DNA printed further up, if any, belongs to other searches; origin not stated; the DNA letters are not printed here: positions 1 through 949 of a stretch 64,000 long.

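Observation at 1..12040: Biosynthetic cluster coupling an aaRS-like amino-acid:carrier-protein ligase to a PCP-condensation protein, an adenylating enzyme, pABA synthesis, sulfation and export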

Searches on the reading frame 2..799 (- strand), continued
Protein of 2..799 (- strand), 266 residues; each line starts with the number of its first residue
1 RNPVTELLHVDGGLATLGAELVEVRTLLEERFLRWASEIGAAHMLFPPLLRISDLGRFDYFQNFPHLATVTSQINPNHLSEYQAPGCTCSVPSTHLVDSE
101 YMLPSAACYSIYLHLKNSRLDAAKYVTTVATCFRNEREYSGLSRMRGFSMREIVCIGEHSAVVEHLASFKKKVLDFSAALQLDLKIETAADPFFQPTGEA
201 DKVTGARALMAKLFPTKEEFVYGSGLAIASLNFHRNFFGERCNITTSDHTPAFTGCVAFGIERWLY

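Call 36: search_protein_families(library=ncbifam, proteins=[L004:12829-13731:-, L004:11192-12394:-, L004:17746-18519:-, L004:18562-19497:-, L004:14198-15097:+, L004:15097-16998:+], max_evalue=0.01)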
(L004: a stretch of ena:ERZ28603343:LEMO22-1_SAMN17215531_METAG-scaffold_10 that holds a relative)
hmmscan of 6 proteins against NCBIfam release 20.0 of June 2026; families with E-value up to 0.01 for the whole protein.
L004:12829-13731:- (300 aa): 2 families
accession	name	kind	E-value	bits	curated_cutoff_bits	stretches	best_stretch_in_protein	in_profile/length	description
NF006198.0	PRK08326.1-1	subfamily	5.7e-06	25.8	274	1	168-232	194-255/308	R2-like ligand-binding oxidase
NF006200.0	PRK08326.1-3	equivalog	0.0031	16.8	194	0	166-202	195-230/321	R2-like ligand-binding oxidase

L004:11192-12394:- (400 aa): 58 families (the best 25 are shown)
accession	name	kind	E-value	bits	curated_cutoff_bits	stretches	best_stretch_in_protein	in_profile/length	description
NF006091.0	PRK08243.1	subfamily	3.2e-169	562.8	351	1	6-395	2-391/393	4-hydroxybenzoate 3-monooxygenase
TIGR02360.1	pbenz_hydroxyl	equivalog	2.1e-147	491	538.7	1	6-394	2-390/390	4-hydroxybenzoate 3-monooxygenase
NF004829.0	PRK06183.1-3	subfamily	9.6e-24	84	390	1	5-316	7-320/520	bifunctional 3-(3-hydroxy-phenyl)propionate/3-hydroxycinnamic acid hydroxylase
NF004831.0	PRK06183.1-5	equivalog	6.4e-21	74.4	546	1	5-314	7-311/568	bifunctional 3-(3-hydroxy-phenyl)propionate/3-hydroxycinnamic acid hydroxylase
NF006092.0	PRK08244.1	equivalog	6.1e-19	68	644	1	6-310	2-298/494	monooxygenase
NF004832.0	PRK06184.1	subfamily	3.7e-18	65.6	476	2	4-174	4-177/506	hypothetical protein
NF004780.0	PRK06126.1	subfamily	1.7e-17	62.9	445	2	142-350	162-375/552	hypothetical protein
NF005303.0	PRK06834.1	subfamily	3.2e-16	59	625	1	6-312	3-293/488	hypothetical protein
TIGR01988.1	Ubi-OHases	subfamily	5e-16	58.5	224.65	2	285-337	279-335/387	ubiquinone biosynthesis hydroxylase, UbiH/UbiF/VisC/COQ6 family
NF033145.1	rif_monoox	equivalog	5.1e-16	58.6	800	1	8-311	2-296/472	rifampin monooxygenase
NF006002.0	PRK08132.1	subfamily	1.5e-15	56.6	416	1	6-335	25-353/552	FAD-dependent oxidoreductase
NF004828.0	PRK06183.1-2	equivalog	2.2e-14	52.7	853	1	6-315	12-313/568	bifunctional 3-(3-hydroxy-phenyl)propionate/3-hydroxycinnamic acid hydroxylase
NF005691.0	PRK07494.1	equivalog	3.2e-14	52.3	459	2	151-333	151-331/404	UbiH/UbiF family hydroxylase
NF004834.1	PRK06185.1-3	subfamily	6.4e-14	51.6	500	1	5-174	6-176/420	FAD-dependent oxidoreductase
NF004833.1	PRK06185.1-1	subfamily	7e-14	51.4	488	1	6-312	2-309/403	FAD-dependent oxidoreductase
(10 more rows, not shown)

L004:17746-18519:- (257 aa): 1 family
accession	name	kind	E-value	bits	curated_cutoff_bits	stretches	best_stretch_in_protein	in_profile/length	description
NF005730.0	PRK07546.1-4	equivalog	0.0062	16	222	0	131-228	22-113/207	hypothetical protein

L004:18562-19497:- (311 aa): 28 families (the best 25 are shown)
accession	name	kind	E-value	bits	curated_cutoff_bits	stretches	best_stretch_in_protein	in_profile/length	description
NF002320.0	PRK01259.1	subfamily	1.4e-143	478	297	1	1-308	7-313/316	ribose-phosphate diphosphokinase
NF003428.0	PRK04923.1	equivalog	2.6e-119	398.1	536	1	4-308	10-316/319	ribose-phosphate diphosphokinase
TIGR01251.1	ribP_PPkin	subfamily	2.2e-112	375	113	1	1-308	1-307/309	ribose-phosphate diphosphokinase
NF002618.0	PRK02269.1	equivalog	4.8e-109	364.9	460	1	1-307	6-314/321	ribose-phosphate diphosphokinase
NF002758.0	PRK02812.1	equivalog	1.2e-107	359.9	518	1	1-308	22-328/330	ribose-phosphate pyrophosphokinase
NF002844.0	PRK03092.1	equivalog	5.5e-101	338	438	1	2-308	13-321/326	ribose-phosphate diphosphokinase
NF002686.0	PRK02458.1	equivalog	6.5e-100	334.7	506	1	1-308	10-315/323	ribose-phosphate diphosphokinase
NF001815.0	PRK00553.1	equivalog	1e-83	281.2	484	1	9-308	18-320/332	ribose-phosphate pyrophosphokinase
NF002095.0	PRK00934.1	equivalog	1.3e-68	231.3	296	1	1-281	1-278/287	ribose-phosphate diphosphokinase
NF005537.0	PRK07199.1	subfamily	4.1e-47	160.7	322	1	7-283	9-286/301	ribose-phosphate diphosphokinase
NF005299.0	PRK06827.1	subfamily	2.5e-37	128.5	327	1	27-308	58-367/383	phosphoribosylpyrophosphate synthetase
NF006605.0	PRK09162.1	equivalog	2.7e-07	30.2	181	1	146-243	28-132/183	hypoxanthine-guanine phosphoribosyltransferase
NF002620.0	PRK02277.1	subfamily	2.9e-06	27.1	115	1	162-244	89-176/201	orotate phosphoribosyltransferase-like protein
TIGR01367.1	pyrE_Therm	equivalog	1.5e-05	24.7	150.25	1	147-240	47-136/187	orotate phosphoribosyltransferase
NF040646.1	HPT_Archaea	equivalog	0.00018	21.2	200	1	153-266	47-172/184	hypoxanthine/guanine phosphoribosyltransferase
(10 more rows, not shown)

L004:14198-15097:+ (299 aa): 13 families
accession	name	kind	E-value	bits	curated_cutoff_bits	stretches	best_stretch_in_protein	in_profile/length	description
NF009214.0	PRK12563.1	equivalog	2.2e-156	520.2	413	1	3-299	21-317/317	sulfate adenylyltransferase subunit CysD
TIGR02039.1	CysD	subfamily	3.4e-156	519.3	396.6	1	6-299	1-294/294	sulfate adenylyltransferase, small subunit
NF003587.0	PRK05253.1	subfamily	2.8e-146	486.5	195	1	3-299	6-301/301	sulfate adenylyltransferase subunit CysD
NF002537.0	PRK02090.1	equivalog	5.6e-19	68.7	154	1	11-206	26-200/244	phosphoadenylyl-sulfate reductase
TIGR02057.1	PAPS_reductase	equivalog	2e-14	54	254.2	1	6-147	8-150/224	phosphoadenosine phosphosulfate reductase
NF010367.0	PRK13795.1-2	equivalog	7e-14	51.2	456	1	4-207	221-404/584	hypothetical protein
TIGR00434.1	cysH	subfamily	5.4e-13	49.3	165.1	2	28-146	17-138/214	phosophoadenylyl-sulfate reductase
TIGR02055.1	APS_reductase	subfamily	8.6e-12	45.3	235.3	1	35-206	4-155/194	adenylylsulfate reductase, thioredoxin dependent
NF010366.0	PRK13795.1-1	equivalog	5.2e-10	38.1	745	1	4-206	242-431/667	hypothetical protein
NF010368.0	PRK13795.1-3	equivalog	1.6e-09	36.6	588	1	6-206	228-408/635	hypothetical protein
NF006351.0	PRK08576.1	equivalog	1.7e-09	36.8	290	1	6-207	218-390/436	hypothetical protein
NF006327.0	PRK08557.1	equivalog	4.6e-08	32.2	366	1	6-125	159-281/415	hypothetical protein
NF010369.0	PRK13795.1-4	equivalog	0.00059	18.2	1086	0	9-207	235-417/633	hypothetical protein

L004:15097-16998:+ (633 aa): 48 families (the best 25 are shown)
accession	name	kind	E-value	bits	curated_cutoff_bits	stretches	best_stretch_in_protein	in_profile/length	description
NF004035.0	PRK05506.1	subfamily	5.3e-303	1006.1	715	1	19-628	19-628/632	bifunctional sulfate adenylyltransferase subunit 1/adenylylsulfate kinase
NF003478.0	PRK05124.1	equivalog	4.9e-188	625.5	590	1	20-444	23-447/475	sulfate adenylyltransferase subunit CysN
TIGR02034.1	CysN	subfamily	2.3e-187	623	336.1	1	25-430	1-406/406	sulfate adenylyltransferase, large subunit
NF003013.0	PRK03846.1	subfamily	1.3e-84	282.9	163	1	436-629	4-194/202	adenylyl-sulfate kinase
NF008969.0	PRK12317.1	subfamily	1.7e-78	264.1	502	1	21-431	4-419/426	elongation factor 1-alpha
TIGR00483.1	EF-1_alpha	equivalog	1.3e-73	247.9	540.1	1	21-432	4-421/427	translation elongation factor EF-1 subunit alpha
TIGR00455.1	apsK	equivalog_domain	1.3e-73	246.6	138.7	1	447-616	5-174/184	adenylyl-sulfate kinase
NF002059.0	PRK00889.1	subfamily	2.5e-56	190.1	244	1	458-617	3-159/177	adenylyl-sulfate kinase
NF004040.0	PRK05537.1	equivalog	1e-53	182.7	669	1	454-627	390-565/572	bifunctional sulfate adenylyltransferase/adenylylsulfate kinase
NF004041.0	PRK05541.1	subfamily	1.3e-33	116.5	127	1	456-612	3-155/176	adenylyl-sulfate kinase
TIGR00475.1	selB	equivalog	3.2e-29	102.1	242.25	1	83-371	29-303/581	selenocysteine-specific translation elongation factor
NF000766.0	PRK00049.1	subfamily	4.6e-25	88.3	449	1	29-341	17-315/396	elongation factor Tu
NF009373.0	PRK12736.1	subfamily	9.9e-25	87.1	452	1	29-338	17-310/394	elongation factor Tu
NF009372.0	PRK12735.1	subfamily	6.5e-22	77.9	479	1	79-337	50-311/396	elongation factor Tu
TIGR00485.1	EF-Tu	equivalog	1.2e-21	76.9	522.4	1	28-338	16-310/394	elongation factor Tu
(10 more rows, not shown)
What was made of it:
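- On 4-hydroxybenzoate 3-monooxygenase (PobA): Equivalog TIGR02360 491 bits, below the 538.7 cut-off (call 36).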

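Call 37: find_encoding_contigs(protein=P0002, flank=10000, max_places=3)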
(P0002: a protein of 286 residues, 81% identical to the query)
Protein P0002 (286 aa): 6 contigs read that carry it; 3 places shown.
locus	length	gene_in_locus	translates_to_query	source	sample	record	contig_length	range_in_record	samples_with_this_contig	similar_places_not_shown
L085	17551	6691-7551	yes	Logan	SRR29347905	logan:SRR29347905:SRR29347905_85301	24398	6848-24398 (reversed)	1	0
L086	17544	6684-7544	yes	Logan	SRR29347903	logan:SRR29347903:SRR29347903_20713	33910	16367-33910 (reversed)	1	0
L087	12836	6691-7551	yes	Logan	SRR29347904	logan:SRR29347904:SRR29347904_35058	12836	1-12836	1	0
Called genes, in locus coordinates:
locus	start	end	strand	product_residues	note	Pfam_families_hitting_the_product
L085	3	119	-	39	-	?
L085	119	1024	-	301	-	PF01507:PAPS_reduct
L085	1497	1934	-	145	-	-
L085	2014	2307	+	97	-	-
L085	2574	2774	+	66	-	-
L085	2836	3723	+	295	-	PF11583:AurF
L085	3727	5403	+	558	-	PF00668:Condensation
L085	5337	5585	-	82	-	-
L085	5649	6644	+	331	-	PF00685:Sulfotransfer_1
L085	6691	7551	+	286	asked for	PF00587:tRNA-synt_2b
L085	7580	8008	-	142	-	-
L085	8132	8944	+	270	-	PF01063:Aminotran_4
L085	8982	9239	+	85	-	-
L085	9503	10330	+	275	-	PF11300:DUF3102 (weak)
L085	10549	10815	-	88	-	-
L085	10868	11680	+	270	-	PF00535:Glycos_transf_2, PF10111:Glyco_tranf_2_2, PF13641:Glyco_tranf_2_3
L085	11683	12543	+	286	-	-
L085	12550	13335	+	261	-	PF00535:Glycos_transf_2, PF10111:Glyco_tranf_2_2, PF13641:Glyco_tranf_2_3, PF13632:Glyco_trans_2_3 (weak)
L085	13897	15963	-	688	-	PF00117:GATase, PF07722:Peptidase_C26, PF04715:, PF00425:Chorismate_bind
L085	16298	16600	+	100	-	PF00550:PP-binding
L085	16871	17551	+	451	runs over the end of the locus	PF00668:Condensation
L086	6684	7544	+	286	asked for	PF00587:tRNA-synt_2b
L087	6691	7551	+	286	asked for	PF00587:tRNA-synt_2b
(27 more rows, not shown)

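Call 38: find_encoding_contigs(protein=P0003, flank=10000, max_places=3)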
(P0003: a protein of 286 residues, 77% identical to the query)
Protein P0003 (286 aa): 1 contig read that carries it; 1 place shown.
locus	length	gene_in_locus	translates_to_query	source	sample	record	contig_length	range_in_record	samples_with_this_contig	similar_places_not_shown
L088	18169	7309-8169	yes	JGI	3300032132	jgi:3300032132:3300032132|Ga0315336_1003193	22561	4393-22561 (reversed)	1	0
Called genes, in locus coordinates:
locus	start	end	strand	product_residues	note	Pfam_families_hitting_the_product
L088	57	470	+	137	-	PF02548:Pantoate_transf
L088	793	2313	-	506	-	PF00282:Pyridoxal_deC, PF01212:Beta_elim_lyase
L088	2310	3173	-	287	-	PF02569:Pantoate_ligase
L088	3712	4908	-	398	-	PF01494:FAD_binding_3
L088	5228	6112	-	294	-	PF11583:AurF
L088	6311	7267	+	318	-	PF00685:Sulfotransfer_1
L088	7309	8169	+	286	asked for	PF00587:tRNA-synt_2b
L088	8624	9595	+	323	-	PF13793:Pribosyltran_N, PF00156:Pribosyltran, PF14572:Pribosyl_synth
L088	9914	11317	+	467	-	PF01554:MatE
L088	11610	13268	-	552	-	PF00668:Condensation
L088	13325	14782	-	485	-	PF00501:AMP-binding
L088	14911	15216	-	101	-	-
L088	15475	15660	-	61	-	-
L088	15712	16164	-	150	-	-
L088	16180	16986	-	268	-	PF01063:Aminotran_4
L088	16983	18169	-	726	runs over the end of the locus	PF00117:GATase, PF07722:Peptidase_C26, PF04715:, PF00425:Chorismate_bind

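Call 45: search_solved_structures(query=A2, max_evalue=1, show_alignments=3)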
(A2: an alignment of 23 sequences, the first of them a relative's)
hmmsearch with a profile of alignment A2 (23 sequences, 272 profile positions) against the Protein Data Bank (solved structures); distinct sequences matched with E-value up to 1: 4.
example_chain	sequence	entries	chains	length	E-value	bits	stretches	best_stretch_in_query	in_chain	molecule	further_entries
6qrz_A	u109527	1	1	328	0.0018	21.1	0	167-228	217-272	Ribonucleoside-diphosphate reductase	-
7qbk_A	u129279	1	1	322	0.0027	20.5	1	167-209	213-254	R2-like ligand-binding oxidase (homolog II) from Sulfolobus acidocaldarius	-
3chh_A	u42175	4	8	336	0.022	17.5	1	157-221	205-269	p-Aminobenzoate N-Oxygenase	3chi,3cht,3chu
2jcd_A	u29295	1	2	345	0.023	17.5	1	157-221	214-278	N-OXIDASE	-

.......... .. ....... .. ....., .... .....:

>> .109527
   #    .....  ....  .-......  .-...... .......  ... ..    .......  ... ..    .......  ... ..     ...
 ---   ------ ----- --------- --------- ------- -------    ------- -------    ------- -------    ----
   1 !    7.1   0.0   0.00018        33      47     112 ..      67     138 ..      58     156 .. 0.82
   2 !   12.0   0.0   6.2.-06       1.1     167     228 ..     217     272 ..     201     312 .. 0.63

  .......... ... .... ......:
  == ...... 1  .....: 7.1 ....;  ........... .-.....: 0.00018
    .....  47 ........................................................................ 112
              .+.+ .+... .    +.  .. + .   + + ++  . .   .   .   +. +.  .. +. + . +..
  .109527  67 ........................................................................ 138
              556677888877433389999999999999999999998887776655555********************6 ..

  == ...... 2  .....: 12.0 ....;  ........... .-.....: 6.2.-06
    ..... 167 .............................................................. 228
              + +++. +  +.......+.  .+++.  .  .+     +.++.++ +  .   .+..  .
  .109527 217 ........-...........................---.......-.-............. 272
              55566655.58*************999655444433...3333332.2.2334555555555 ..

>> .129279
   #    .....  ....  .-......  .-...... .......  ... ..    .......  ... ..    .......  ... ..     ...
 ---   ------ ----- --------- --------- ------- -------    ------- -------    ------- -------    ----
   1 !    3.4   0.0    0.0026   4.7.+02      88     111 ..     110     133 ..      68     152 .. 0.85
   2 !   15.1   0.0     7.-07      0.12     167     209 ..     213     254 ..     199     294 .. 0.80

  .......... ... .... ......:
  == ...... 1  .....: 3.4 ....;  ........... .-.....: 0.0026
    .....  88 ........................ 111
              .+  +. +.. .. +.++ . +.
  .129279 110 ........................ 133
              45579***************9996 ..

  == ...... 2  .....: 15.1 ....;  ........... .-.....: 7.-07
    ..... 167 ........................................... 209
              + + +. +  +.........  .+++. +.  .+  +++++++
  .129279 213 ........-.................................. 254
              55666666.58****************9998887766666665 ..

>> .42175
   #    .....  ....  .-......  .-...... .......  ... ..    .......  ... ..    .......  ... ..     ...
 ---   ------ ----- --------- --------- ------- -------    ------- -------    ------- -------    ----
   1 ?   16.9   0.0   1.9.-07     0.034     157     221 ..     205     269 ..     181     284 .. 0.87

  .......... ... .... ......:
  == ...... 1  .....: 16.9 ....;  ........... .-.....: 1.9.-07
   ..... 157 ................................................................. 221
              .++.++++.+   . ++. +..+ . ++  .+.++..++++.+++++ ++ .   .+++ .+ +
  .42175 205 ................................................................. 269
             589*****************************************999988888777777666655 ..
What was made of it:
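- Closest known: AurF/CmlI arylamine N-oxygenases. Different: 10-15% identity; a family profile reaches AurF only at E 0.02 (call 45).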

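Call 49: find_encoding_contigs(protein=P0081, flank=10000, max_places=1)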
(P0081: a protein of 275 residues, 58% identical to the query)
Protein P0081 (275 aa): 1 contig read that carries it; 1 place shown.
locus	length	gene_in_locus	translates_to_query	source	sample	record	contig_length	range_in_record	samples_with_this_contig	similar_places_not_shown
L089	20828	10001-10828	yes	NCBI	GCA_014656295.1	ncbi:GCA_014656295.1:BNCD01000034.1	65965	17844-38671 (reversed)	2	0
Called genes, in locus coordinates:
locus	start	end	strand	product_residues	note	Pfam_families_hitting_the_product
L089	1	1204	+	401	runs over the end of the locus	PF07690:MFS_1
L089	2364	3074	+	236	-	PF01259:SAICAR_synt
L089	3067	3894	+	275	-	PF00106:adh_short, PF13561:adh_short_C2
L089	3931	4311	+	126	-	-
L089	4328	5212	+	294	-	PF05116:S6PP (faint), PF08282:Hydrolase_3, PF00702:Hydrolase (weak)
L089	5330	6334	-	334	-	-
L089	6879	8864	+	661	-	PF00501:AMP-binding, PF00550:PP-binding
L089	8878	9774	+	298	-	PF11583:AurF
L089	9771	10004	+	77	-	-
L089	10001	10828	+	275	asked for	PF00587:tRNA-synt_2b (weak)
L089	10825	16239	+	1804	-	PF00668:Condensation, PF00501:AMP-binding, PF13193:AMP-binding_C, PF00550:PP-binding, PF00975:Thioesterase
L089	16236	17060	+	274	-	PF13489:Methyltransf_23, PF00891:Methyltransf_2, PF01135:PCMT, PF01209:Ubie_methyltran, PF13847:Methyltransf_31, PF08241:Methyltransf_11, PF08242:Methyltransf_12, PF13649:Methyltransf_25, +1 more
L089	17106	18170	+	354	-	PF00892:EamA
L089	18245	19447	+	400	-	PF01546:Peptidase_M20, PF07687:M20_dimer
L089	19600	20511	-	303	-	PF02517:Rce1-like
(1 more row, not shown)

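Call 50: find_encoding_contigs(protein=P0032, flank=10000, max_places=1)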
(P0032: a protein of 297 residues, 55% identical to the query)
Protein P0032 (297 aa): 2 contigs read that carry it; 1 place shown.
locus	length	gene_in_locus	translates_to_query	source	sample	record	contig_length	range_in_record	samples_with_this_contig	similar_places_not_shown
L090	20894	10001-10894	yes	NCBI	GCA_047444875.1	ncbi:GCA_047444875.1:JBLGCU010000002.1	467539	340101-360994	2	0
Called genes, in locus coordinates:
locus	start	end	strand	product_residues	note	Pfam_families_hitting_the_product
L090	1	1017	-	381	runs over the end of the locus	PF01370:Epimerase, PF16363:GDP_Man_Dehyd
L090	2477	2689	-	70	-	PF01526:DDE_Tnp_Tn3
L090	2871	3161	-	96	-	-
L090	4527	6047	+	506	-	PF00501:AMP-binding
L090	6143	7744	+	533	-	PF00668:Condensation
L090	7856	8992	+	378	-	PF17396:DUF1611_N, PF07755:DUF1611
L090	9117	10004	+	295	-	PF00685:Sulfotransfer_1, PF13469:Sulfotransfer_3 (faint)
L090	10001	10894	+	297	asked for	PF00587:tRNA-synt_2b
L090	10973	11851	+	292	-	PF11583:AurF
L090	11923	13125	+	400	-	PF01494:FAD_binding_3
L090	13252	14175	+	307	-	PF13175:AAA_15 (faint), PF00005:ABC_tran, PF13304:AAA_21 (weak)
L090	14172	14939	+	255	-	PF01061:ABC2_membrane, PF12698:ABC2_membrane_3 (weak)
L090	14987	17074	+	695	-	PF00117:GATase, PF07722:Peptidase_C26, PF04715:, PF00425:Chorismate_bind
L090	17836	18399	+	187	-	PF00459:Inositol_P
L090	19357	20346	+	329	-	PF03480:DctP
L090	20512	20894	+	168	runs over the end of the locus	PF04290:DctQ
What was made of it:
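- In L085 it lies inside the oxygenase→carrier-condensation→ligase operon (calls 37, 38, 50).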
